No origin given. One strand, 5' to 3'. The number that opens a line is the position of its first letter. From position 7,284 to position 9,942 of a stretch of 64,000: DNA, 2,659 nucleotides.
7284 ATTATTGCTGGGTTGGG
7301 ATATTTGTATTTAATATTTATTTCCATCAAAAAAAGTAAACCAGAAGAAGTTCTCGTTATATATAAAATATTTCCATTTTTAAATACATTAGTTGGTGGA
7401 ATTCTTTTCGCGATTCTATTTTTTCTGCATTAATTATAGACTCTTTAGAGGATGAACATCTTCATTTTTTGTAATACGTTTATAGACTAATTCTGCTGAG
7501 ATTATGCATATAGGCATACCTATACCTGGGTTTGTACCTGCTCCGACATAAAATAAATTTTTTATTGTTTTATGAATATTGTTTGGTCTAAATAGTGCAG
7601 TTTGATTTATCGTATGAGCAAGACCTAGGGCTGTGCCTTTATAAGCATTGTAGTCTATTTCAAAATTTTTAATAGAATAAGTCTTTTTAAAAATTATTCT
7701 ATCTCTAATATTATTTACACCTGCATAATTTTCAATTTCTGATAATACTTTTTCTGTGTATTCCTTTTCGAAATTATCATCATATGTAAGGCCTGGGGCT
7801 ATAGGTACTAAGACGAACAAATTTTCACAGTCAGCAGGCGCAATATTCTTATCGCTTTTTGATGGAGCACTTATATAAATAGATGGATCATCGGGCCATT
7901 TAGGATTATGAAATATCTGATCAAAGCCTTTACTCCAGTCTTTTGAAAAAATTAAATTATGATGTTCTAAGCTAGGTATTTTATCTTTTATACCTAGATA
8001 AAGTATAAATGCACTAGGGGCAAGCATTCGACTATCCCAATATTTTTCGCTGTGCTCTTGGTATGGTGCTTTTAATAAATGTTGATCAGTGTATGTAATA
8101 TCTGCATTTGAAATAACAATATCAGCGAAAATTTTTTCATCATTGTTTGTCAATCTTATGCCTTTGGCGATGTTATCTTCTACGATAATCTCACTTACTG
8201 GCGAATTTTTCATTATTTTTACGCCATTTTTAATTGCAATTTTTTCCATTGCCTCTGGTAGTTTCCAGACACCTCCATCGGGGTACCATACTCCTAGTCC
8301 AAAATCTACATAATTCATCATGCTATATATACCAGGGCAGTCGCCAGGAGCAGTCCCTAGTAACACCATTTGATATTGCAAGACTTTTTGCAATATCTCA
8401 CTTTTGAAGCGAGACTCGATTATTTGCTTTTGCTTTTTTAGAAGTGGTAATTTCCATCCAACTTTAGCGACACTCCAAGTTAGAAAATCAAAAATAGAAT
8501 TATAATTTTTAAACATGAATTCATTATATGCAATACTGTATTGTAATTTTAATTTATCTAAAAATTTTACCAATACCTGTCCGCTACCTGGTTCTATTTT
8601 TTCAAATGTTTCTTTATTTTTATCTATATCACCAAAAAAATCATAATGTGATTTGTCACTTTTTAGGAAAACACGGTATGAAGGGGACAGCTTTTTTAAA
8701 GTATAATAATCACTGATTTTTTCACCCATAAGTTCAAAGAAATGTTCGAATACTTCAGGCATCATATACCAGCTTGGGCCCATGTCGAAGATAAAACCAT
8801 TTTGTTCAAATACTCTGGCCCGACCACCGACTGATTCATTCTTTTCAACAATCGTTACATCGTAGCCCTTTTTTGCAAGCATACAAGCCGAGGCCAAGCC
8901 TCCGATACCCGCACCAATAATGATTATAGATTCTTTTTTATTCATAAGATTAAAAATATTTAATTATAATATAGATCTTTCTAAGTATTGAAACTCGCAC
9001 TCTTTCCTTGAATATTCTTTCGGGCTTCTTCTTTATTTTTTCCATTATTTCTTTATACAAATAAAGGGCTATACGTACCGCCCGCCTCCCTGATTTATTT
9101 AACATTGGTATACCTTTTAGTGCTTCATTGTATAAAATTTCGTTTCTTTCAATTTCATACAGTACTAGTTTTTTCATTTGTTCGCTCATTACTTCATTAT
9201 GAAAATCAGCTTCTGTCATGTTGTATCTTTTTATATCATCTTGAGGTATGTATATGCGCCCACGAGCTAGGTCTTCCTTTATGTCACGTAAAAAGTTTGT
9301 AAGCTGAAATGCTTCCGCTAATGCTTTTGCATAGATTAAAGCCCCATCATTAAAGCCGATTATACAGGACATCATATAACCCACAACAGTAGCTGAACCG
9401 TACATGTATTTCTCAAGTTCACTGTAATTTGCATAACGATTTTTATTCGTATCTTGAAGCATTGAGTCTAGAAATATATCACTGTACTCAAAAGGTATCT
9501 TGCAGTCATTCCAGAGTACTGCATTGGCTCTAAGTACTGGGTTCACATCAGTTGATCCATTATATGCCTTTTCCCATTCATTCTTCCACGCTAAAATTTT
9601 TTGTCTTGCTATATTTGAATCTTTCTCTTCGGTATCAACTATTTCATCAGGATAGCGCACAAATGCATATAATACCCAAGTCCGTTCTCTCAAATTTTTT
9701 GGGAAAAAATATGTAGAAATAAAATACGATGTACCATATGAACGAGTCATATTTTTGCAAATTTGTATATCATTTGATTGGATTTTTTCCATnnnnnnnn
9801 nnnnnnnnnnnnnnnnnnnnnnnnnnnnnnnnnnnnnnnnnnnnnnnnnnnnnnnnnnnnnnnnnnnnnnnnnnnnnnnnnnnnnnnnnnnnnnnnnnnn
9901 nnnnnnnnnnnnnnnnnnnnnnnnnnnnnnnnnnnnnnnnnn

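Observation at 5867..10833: Carotenoid-type biosynthetic cluster including a UbiA-family prenyltransferase (possible C45/C50 elongation) in a minimal-genome context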

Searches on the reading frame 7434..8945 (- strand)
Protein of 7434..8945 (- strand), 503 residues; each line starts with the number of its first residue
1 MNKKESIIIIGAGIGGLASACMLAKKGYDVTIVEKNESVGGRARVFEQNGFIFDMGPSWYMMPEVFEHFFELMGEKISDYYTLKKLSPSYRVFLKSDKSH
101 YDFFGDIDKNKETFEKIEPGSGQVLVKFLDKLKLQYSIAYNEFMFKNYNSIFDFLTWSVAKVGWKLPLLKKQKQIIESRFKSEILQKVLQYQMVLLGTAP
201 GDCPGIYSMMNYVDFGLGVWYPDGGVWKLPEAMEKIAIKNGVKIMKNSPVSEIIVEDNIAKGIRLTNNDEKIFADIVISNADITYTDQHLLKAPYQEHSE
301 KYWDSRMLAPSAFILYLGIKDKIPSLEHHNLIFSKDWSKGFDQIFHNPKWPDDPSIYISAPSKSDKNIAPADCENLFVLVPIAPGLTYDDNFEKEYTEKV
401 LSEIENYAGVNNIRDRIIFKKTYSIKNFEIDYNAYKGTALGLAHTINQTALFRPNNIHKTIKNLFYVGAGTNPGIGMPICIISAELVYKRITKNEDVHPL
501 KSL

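Call 3: search_protein_families(library=pfam, proteins=[window:7434-8945:-], max_evalue=0.01)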
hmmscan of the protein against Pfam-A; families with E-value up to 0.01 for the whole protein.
window:7434-8945:- (503 aa): 15 families
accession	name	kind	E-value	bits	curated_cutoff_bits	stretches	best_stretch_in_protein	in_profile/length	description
PF01593.30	Amino_oxidase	-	6.7e-27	95.3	19.8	1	14-485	1-436/443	Flavin containing amine oxidoreductase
PF13450.12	NAD_binding_8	-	2e-16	60.5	21.9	1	9-73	1-65/68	NAD(P)-binding Rossmann-like domain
PF01266.30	DAO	-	1.2e-12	48.5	27.9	1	7-41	2-36/353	FAD dependent oxidoreductase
PF07992.20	Pyr_redox_2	-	4e-08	33.5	26.1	1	6-39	2-36/291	Pyridine nucleotide-disulphide oxidoreductase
PF00890.30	FAD_binding_2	-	4.8e-08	33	20.4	1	7-42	2-37/414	FAD binding domain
PF00070.33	Pyr_redox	-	1.6e-06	28.9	22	1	7-40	2-35/82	Pyridine nucleotide-disulphide oxidoreductase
PF12831.13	FAD_oxidored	-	3.4e-06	27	27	1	7-43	2-38/416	FAD dependent oxidoreductase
PF03486.20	HI0933_like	-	2.4e-05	24.4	50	1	6-41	2-37/244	HI0933-like protein Rossmann domain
PF01494.25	FAD_binding_3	-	4.3e-05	23.3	22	1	7-48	4-47/349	FAD binding domain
PF01946.23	Thi4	-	0.00013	21.8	26.2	1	6-43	19-57/235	Thi4 family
PF00996.24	GDI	-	0.00024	20.2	23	0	220-280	224-283/436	GDP dissociation inhibitor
PF06100.17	MCRA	-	0.00078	18.9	23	1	5-71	2-74/495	MCRA family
PF13738.12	Pyr_redox_3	-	0.0017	18.1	30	1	8-39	1-33/305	Pyridine nucleotide-disulphide oxidoreductase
PF03721.20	UDPG_MGDP_dh_N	-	0.0037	17.3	27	0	7-38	3-34/187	UDP-glucose/GDP-mannose dehydrogenase family, NAD binding domain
PF02558.23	ApbA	-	0.0071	16.4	22.2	0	7-37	1-31/150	Ketopantoate reductase PanE/ApbA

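Call 4: search_protein_families(library=ncbifam, proteins=[window:7434-8945:-], max_evalue=0.01)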
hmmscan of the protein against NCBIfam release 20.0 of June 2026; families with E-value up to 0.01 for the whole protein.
window:7434-8945:- (503 aa): 114 families (the best 25 are shown)
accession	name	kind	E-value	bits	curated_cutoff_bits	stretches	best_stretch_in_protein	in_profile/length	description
NF058655.1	CrtID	equivalog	2.8e-184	613.4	640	1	7-487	1-477/478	bifunctional phytoene desaturase/3,4-desaturase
TIGR02734.1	crtI_fam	subfamily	4.3e-144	480.9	238.1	1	8-499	2-496/504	phytoene desaturase family protein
NF042421.1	hydcarot_desat_CrtD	equivalog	5.6e-80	269.1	500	1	7-492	4-484/487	1-hydroxycarotenoid 3,4-desaturase CrtD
NF045637.1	carotdesatCrtDProt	equivalog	1.6e-58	198.5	580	1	7-492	1-483/485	1-hydroxycarotenoid 3,4-desaturase CrtD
TIGR02730.1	carot_isom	equivalog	2.4e-26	92.7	586.9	2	186-491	186-488/493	carotenoid isomerase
NF045689.1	BCarotKetCrtO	equivalog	6.4e-26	91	1000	3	351-475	383-521/563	beta-carotene ketolase CrtO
TIGR02733.1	desat_CrtD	equivalog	4.7e-25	88.2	549.7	1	5-493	2-490/492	C-3',4' desaturase CrtD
NF005560.0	PRK07233.1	equivalog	7.2e-16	58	252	2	6-52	2-48/435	hypothetical protein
NF005548.0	PRK07208.1-4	equivalog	4.5e-14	51.9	389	1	3-284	2-272/488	hypothetical protein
NF005547.0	PRK07208.1-3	equivalog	2.2e-12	46.5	380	1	1-73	1-75/465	hypothetical protein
NF005545.0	PRK07208.1-1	equivalog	2.4e-11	42.7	451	1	2-60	5-64/504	hypothetical protein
TIGR03467.1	HpnE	equivalog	5e-11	42.6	283.05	1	7-55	1-51/430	hydroxysqualene dehydroxylase HpnE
TIGR00562.1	proto_IX_ox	equivalog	5.3e-10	38.5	97.85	1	4-58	2-58/470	protoporphyrinogen oxidase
NF008843.0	PRK11883.1-3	equivalog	1.1e-08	34.6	406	1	6-73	3-72/424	protoporphyrinogen oxidase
NF004789.0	PRK06134.1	subfamily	1.2e-08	34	747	1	4-43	12-51/581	FAD-dependent oxidoreductase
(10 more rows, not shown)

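Call 47: list_cluster_members(proteins=[P0001, window:7434-8945:-])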
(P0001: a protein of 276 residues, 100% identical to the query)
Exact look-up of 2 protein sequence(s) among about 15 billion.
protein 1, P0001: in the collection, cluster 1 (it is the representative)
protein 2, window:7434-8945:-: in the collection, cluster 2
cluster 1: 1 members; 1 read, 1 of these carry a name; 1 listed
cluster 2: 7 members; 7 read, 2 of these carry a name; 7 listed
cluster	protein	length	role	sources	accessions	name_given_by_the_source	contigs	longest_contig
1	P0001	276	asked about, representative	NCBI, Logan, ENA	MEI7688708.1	MAG: prenyltransferase [Candidatus Nomurabacteria bacterium]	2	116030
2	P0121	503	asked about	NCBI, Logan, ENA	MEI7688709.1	MAG: phytoene desaturase family protein [Candidatus Nomurabacteria bacterium]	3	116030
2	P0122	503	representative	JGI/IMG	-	-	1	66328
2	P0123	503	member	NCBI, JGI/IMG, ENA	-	phytoene desaturase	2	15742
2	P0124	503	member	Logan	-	-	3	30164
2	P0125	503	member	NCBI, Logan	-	-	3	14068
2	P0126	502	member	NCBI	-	-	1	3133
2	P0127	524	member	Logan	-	-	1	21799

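Call 49: search_solved_structures(query=window:7434-8945:-, max_evalue=1e-10)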
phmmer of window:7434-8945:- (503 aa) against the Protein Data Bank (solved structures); distinct sequences matched with E-value up to 1e-10: 3.
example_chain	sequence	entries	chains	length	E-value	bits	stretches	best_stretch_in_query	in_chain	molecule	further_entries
4rep_A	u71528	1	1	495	2.6e-72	247.4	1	6-495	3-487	Gamma-carotene desaturase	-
4dgk_A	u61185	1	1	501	9.2e-63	215.9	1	8-485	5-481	Phytoene dehydrogenase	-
3ka7_A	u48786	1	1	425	3.2e-11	45.8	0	7-64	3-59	Oxidoreductase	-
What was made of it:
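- It is also closer to a solved 3',4'-desaturase than to Pantoea CrtI (call 49).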

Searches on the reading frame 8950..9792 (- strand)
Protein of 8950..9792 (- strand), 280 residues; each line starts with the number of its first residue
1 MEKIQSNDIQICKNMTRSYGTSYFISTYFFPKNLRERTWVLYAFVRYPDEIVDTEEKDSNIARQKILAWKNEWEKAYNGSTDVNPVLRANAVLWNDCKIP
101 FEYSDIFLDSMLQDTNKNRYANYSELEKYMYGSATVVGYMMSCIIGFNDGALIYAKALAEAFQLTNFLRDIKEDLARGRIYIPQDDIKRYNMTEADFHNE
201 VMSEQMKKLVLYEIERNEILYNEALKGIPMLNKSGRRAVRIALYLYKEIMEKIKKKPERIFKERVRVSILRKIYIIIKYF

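Call 3: search_protein_families(library=pfam, proteins=[window:8950-9792:-], max_evalue=0.01)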
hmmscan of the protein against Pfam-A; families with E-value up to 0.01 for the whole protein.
window:8950-9792:- (280 aa): 1 family
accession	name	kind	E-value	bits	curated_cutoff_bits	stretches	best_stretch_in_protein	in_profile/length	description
PF00494.24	SQS_PSY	-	1.9e-61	208.5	26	1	17-270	2-262/263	Squalene/phytoene synthase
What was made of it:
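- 8950..9792 (-): crtB, phytoene synthase. PF00494 208.5 bits (call 3).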

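Call 4: search_protein_families(library=ncbifam, proteins=[window:8950-9792:-], max_evalue=0.01)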
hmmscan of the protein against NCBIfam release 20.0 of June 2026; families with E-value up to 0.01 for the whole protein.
window:8950-9792:- (280 aa): 6 families
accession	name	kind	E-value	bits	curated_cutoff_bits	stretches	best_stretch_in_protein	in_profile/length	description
TIGR03465.1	HpnD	equivalog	6.7e-51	172.9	278.6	1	17-279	3-264/267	presqualene diphosphate synthase HpnD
NF045686.1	PhytoSynCyanob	equivalog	7.4e-44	150.1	550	1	8-276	20-300/310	15-cis-phytoene synthase CrtB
NF045921.1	PhytnSynCrtBRhod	equivalog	6e-40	137.6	500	1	4-277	2-273/307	15-cis-phytoene synthase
TIGR03464.1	HpnC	equivalog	9.5e-40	136.8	250.45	1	25-276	11-262/267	squalene synthase HpnC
NF042419.1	Phyto_syn_CrtB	equivalog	2.6e-30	106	480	1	22-278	17-281/306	15-cis-phytoene synthase CrtB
TIGR01559.1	squal_synth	equivalog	0.00058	19.1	286.75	1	121-204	130-220/337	squalene synthase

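Call 30: search_solved_structures(query=window:8950-9792:-, max_evalue=0.00001)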
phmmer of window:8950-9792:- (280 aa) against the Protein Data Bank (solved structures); distinct sequences matched with E-value up to 0.00001: 12.
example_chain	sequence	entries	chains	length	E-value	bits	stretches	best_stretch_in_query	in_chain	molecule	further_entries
5iys_A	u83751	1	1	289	1.5e-26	96.5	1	7-276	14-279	Phytoene synthase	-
4hd1_A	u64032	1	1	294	3.3e-25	92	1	7-272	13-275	Squalene synthase HpnC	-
8is6_A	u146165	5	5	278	4.9e-20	75.1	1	7-276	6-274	CrtM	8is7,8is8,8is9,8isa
3ae0_A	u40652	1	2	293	4.1e-15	58.9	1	8-269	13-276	Dehydrosqualene synthase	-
4e9u_A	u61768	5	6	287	7.5e-15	58.1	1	9-269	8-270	Dehydrosqualene synthase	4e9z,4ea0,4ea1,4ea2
4f6v_A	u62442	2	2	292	7.7e-15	58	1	9-269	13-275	Dehydrosqualene synthase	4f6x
2zco_A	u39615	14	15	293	7.8e-15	58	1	9-269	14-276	Dehydrosqualene synthase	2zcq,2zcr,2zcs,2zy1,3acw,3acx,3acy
3vjd_A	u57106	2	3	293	7.9e-14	54.7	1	9-269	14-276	Dehydrosqualene synthase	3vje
3adz_A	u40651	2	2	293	1e-13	54.4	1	9-269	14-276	Dehydrosqualene synthase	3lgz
7vws_A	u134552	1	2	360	4.9e-11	45.6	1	13-262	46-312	LvqB4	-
7vwt_A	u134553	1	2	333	1.9e-10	43.7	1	14-215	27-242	CqsB4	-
3we9_A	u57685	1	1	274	4.4e-10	42.5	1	106-263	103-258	Putative phytoene/squalene synthase YisP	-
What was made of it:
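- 8950..9792 (-): Best PDB match is phytoene synthase 5iys (call 30).
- On CrtB phytoene synthase: The best PDB hit is phytoene synthase 5iys (96.5 bits), only marginally ahead of HpnC 4hd1 (92) (call 30).
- The best PDB hit is a phytoene synthase (call 30).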
